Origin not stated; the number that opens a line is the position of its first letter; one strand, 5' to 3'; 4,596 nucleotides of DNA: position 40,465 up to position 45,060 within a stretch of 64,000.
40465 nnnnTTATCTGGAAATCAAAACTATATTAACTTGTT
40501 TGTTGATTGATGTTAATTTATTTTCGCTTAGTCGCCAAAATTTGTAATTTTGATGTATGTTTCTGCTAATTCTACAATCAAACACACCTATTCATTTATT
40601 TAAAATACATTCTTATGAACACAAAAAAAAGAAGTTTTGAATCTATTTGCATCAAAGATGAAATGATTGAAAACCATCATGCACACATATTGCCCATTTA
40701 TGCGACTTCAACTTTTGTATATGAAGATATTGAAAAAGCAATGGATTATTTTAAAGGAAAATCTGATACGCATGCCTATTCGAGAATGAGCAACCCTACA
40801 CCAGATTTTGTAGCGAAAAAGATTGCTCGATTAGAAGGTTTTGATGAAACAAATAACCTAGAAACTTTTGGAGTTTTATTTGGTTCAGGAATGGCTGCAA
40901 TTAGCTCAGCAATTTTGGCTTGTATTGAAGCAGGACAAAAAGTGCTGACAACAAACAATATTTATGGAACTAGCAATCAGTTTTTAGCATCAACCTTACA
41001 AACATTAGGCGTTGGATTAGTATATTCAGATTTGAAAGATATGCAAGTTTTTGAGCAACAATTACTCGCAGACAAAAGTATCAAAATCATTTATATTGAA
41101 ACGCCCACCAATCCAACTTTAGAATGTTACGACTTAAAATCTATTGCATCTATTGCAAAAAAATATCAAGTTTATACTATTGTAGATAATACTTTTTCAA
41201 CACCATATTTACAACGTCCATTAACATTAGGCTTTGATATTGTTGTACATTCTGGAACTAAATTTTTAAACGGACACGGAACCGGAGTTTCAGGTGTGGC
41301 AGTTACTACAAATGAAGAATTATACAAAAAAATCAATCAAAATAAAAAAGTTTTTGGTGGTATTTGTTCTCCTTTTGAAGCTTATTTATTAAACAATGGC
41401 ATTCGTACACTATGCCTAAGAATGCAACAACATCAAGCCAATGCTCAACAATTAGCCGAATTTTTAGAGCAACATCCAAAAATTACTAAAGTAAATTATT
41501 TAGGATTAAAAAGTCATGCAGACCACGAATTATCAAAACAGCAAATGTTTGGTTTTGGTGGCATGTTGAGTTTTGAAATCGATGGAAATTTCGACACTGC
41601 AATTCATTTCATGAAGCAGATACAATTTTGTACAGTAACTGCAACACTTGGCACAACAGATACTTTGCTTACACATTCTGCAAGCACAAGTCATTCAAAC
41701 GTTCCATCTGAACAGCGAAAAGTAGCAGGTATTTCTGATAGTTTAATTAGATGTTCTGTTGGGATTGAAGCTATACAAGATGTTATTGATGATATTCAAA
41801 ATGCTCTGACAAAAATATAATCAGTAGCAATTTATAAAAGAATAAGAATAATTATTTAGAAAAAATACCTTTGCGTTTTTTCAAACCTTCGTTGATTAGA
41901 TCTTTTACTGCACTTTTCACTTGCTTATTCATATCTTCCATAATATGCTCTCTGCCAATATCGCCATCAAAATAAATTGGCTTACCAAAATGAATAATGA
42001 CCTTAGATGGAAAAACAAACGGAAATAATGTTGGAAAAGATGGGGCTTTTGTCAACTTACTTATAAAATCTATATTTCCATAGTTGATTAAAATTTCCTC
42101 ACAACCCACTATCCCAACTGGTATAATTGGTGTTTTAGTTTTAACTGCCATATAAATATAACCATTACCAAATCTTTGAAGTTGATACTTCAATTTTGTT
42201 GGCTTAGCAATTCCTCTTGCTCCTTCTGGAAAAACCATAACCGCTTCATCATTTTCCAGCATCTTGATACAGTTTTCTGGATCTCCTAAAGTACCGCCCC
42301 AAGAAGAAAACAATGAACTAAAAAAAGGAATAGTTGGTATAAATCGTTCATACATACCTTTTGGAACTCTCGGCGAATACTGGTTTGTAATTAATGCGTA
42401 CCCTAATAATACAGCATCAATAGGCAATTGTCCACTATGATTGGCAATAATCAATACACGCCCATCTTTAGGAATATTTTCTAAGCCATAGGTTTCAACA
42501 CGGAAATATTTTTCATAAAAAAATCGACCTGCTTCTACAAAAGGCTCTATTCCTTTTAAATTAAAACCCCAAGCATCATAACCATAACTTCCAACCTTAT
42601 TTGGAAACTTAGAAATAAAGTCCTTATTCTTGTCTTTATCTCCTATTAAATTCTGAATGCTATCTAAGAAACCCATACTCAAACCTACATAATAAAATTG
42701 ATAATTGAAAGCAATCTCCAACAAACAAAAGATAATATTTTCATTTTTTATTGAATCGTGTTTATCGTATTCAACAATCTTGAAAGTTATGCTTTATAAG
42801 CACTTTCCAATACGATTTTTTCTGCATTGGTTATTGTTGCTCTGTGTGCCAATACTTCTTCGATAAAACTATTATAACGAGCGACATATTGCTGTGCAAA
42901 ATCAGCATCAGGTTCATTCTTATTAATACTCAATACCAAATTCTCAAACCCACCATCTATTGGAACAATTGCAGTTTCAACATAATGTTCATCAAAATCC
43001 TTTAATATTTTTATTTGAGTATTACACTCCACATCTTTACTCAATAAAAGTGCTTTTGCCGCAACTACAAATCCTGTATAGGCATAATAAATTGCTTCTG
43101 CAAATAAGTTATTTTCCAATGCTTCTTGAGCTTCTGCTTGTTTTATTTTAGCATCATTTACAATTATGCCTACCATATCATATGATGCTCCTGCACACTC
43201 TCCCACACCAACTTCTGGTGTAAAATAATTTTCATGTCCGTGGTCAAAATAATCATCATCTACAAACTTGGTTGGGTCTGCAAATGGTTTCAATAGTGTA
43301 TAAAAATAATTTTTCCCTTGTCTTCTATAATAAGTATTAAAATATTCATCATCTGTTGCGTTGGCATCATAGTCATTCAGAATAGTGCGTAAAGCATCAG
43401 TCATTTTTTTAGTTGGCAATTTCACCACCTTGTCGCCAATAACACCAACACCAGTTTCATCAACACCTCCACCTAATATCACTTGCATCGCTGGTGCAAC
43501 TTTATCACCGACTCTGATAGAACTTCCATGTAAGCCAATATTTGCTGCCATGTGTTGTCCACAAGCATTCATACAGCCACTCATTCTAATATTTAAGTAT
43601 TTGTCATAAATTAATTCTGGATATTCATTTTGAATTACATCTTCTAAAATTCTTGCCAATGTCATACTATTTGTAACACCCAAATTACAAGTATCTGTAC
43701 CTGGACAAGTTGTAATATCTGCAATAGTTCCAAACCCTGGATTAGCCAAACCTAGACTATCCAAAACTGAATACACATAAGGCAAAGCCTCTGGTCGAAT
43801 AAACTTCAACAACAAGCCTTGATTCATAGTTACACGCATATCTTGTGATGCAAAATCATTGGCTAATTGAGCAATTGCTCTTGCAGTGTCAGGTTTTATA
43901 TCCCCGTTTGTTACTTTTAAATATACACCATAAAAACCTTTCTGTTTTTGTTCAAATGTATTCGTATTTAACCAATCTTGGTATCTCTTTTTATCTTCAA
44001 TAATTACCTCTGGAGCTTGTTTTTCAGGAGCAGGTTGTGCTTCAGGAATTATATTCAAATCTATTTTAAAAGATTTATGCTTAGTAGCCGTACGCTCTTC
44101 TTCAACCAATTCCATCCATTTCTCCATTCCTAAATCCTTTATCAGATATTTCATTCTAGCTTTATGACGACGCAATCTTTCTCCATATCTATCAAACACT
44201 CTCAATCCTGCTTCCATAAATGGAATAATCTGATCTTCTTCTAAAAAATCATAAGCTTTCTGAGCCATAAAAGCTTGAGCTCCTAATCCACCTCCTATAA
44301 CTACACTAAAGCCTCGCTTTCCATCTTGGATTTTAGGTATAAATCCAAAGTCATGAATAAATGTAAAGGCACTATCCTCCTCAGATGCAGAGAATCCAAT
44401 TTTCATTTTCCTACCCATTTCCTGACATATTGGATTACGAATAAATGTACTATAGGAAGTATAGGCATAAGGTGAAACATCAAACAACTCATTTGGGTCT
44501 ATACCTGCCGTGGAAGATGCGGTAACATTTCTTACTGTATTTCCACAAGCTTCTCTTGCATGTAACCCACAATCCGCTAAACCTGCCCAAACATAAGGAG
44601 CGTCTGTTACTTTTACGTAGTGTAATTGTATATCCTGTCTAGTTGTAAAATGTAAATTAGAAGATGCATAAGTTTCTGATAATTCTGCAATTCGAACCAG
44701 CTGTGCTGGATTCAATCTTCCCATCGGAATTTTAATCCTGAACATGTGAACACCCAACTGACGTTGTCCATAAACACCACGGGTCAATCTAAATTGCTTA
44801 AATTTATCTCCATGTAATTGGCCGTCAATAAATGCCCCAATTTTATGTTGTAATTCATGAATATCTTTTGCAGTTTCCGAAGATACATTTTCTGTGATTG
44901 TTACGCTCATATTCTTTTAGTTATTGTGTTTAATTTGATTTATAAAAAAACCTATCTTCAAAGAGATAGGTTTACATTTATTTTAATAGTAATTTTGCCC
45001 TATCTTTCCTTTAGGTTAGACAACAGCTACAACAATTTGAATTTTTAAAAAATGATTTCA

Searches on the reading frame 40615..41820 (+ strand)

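Call 75: search_protein_families(library=pfam, proteins=[window:40615-41820:+], max_evalue=0.00001)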
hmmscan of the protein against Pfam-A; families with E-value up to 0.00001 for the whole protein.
window:40615-41820:+ (401 aa): 2 families
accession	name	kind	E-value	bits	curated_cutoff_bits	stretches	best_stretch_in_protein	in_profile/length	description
PF01053.26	Cys_Met_Meta_PP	-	7.4e-125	416.9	27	1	19-398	13-380/381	Cys/Met metabolism PLP-dependent enzyme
PF00155.27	Aminotran_1_2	-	5.3e-08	32.9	19.7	1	48-195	28-189/361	Aminotransferase class I and II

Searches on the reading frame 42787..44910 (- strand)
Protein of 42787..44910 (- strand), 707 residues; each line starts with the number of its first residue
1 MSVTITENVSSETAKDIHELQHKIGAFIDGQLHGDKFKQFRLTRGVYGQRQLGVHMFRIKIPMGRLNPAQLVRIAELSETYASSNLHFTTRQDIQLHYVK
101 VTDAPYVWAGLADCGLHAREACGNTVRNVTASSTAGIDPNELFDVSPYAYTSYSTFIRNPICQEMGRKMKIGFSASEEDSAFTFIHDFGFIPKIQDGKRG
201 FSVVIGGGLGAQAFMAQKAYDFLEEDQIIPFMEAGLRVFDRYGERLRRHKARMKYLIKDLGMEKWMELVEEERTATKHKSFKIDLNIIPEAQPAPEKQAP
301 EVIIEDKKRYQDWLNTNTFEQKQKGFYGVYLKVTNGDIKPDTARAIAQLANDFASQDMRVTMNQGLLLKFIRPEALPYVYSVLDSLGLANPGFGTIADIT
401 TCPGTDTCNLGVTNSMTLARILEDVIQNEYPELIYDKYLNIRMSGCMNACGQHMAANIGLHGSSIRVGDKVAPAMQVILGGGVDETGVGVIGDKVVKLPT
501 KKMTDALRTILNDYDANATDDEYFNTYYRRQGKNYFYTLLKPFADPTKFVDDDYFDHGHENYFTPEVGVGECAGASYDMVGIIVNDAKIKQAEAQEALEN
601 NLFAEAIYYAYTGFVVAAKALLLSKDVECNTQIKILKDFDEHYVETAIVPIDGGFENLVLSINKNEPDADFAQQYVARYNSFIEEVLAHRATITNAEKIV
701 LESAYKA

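Call 75: search_protein_families(library=pfam, proteins=[window:42787-44910:-], max_evalue=0.00001)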
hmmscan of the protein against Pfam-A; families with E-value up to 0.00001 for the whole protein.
window:42787-44910:- (707 aa): 2 families
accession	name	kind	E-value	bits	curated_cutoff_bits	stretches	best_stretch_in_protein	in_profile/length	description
PF01077.27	NIR_SIR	-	7e-45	152.7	27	2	122-272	1-153/158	Nitrite and sulphite reductase 4Fe-4S domain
PF03460.22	NIR_SIR_ferr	-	2.8e-36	123.5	24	2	47-112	1-67/69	Nitrite/Sulfite reductase ferredoxin-like half domain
